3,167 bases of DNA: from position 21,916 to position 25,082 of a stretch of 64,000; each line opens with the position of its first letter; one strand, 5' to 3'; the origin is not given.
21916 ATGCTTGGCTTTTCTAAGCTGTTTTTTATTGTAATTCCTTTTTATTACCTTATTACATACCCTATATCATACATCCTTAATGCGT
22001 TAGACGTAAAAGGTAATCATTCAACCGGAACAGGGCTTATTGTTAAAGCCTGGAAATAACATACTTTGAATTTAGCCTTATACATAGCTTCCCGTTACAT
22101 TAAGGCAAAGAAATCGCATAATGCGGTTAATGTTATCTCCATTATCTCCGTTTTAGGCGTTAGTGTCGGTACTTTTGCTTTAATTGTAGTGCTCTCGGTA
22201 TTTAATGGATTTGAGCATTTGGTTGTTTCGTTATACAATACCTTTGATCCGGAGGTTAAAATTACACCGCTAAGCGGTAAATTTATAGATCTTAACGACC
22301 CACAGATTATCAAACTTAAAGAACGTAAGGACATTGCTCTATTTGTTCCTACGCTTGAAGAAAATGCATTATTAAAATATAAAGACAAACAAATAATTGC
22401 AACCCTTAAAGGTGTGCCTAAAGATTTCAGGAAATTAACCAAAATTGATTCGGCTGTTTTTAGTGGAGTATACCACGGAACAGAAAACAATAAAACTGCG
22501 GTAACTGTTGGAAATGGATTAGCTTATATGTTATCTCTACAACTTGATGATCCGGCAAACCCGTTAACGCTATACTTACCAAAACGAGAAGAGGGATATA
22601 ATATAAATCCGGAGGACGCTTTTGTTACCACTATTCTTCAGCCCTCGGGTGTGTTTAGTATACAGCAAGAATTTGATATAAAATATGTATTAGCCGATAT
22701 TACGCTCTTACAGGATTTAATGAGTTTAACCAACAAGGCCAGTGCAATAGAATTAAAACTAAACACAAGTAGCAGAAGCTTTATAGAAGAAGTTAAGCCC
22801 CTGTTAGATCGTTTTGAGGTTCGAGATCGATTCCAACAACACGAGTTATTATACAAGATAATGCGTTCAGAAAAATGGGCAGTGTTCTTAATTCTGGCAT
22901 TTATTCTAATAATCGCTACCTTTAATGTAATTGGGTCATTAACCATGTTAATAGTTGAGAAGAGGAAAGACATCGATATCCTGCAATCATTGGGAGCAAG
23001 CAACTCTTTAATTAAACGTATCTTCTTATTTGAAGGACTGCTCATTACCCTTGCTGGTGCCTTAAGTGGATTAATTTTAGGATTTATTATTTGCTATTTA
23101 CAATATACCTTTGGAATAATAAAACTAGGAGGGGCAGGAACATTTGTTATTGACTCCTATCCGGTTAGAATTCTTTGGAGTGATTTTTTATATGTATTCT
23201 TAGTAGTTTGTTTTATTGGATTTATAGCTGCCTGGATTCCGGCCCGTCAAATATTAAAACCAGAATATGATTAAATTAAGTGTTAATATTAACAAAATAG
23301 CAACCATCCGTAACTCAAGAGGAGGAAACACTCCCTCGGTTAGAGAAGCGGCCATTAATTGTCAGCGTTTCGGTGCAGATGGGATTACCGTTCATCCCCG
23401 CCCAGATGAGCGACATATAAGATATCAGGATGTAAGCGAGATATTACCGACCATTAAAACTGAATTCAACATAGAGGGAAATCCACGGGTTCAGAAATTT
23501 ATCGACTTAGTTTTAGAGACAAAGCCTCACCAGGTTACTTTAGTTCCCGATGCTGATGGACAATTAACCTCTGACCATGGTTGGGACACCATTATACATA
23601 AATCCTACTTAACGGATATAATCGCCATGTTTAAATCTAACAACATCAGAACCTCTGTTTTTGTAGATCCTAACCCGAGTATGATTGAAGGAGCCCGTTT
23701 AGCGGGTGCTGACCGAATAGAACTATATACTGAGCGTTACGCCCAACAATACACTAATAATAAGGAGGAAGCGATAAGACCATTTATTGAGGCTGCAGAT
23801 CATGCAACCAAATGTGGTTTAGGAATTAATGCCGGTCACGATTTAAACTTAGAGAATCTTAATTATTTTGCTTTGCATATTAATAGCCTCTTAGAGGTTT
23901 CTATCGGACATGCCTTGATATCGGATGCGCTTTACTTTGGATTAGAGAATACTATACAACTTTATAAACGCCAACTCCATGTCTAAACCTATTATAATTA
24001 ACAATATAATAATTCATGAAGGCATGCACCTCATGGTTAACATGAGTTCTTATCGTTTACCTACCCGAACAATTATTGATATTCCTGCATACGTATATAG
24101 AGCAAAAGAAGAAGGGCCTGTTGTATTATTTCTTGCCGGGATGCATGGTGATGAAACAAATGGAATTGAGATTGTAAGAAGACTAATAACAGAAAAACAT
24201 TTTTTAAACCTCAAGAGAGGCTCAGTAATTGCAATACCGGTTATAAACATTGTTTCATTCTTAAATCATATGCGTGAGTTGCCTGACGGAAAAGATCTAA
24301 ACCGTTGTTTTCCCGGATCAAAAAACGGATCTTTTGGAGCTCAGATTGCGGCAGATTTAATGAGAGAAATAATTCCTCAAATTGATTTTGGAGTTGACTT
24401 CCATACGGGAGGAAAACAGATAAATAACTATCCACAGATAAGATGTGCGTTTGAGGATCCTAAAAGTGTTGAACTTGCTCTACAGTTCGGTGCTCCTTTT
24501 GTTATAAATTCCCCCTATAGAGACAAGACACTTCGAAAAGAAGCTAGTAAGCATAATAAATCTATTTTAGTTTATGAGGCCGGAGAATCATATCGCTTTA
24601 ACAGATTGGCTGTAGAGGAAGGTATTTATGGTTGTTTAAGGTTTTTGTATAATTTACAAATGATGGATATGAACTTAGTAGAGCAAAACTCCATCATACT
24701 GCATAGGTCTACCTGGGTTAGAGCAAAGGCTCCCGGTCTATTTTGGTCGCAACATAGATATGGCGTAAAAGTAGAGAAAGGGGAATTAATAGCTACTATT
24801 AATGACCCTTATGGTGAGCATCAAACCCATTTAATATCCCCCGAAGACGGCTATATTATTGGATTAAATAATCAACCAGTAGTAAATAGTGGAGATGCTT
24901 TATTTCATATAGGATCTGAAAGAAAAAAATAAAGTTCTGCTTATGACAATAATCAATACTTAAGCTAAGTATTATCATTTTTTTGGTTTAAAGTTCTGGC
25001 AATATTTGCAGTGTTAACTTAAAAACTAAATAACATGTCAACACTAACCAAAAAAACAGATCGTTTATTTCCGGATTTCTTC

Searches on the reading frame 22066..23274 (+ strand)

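Call 11: search_protein_families(library=pfam, proteins=[window:22066-23274:+], max_evalue=0.001)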
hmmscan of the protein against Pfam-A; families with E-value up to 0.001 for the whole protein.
window:22066-23274:+ (402 aa): 2 families
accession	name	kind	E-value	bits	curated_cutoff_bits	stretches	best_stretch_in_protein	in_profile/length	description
PF02687.27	FtsX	-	4.3e-16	59.5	25.5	1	275-398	2-117/120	FtsX-like permease C-terminal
PF12704.14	MacB_PCD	-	3.3e-06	28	27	1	25-129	1-105/207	MacB-like periplasmic core domain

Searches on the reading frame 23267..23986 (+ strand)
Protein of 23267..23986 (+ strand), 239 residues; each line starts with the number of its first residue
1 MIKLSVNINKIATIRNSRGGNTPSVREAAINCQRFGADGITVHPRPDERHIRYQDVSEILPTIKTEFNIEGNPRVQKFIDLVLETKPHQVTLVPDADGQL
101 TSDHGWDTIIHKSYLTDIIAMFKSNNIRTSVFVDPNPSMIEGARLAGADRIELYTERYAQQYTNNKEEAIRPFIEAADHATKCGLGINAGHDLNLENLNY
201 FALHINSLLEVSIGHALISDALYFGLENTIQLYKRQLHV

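Call 11: search_protein_families(library=pfam, proteins=[window:23267-23986:+], max_evalue=0.001)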
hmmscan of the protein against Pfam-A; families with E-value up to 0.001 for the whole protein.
window:23267-23986:+ (239 aa): 1 family
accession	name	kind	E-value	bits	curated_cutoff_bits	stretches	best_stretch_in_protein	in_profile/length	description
PF03740.19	PdxJ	-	5.4e-90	301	24.5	1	3-236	1-233/234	Pyridoxal phosphate biosynthesis protein PdxJ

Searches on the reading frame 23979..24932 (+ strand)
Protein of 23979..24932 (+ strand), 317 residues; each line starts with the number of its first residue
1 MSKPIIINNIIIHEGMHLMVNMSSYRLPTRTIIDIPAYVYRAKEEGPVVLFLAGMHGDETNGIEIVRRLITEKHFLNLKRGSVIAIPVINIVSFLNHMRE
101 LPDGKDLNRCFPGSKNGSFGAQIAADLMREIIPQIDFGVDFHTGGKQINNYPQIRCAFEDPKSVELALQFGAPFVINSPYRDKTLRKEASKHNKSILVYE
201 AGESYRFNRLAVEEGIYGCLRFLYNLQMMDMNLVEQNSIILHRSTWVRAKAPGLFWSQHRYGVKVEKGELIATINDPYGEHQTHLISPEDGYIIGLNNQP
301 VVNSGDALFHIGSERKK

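Call 109: search_protein_families(library=pfam, proteins=[window:23979-24932:+], max_evalue=0.00001)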
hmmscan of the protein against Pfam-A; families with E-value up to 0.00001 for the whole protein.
window:23979-24932:+ (317 aa): 1 family
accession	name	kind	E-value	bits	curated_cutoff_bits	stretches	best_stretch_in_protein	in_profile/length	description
PF24827.1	AstE_AspA_cat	-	3.2e-30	105.5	25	1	46-223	2-189/192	Succinylglutamate desuccinylase/Aspartoacylase catalytic domain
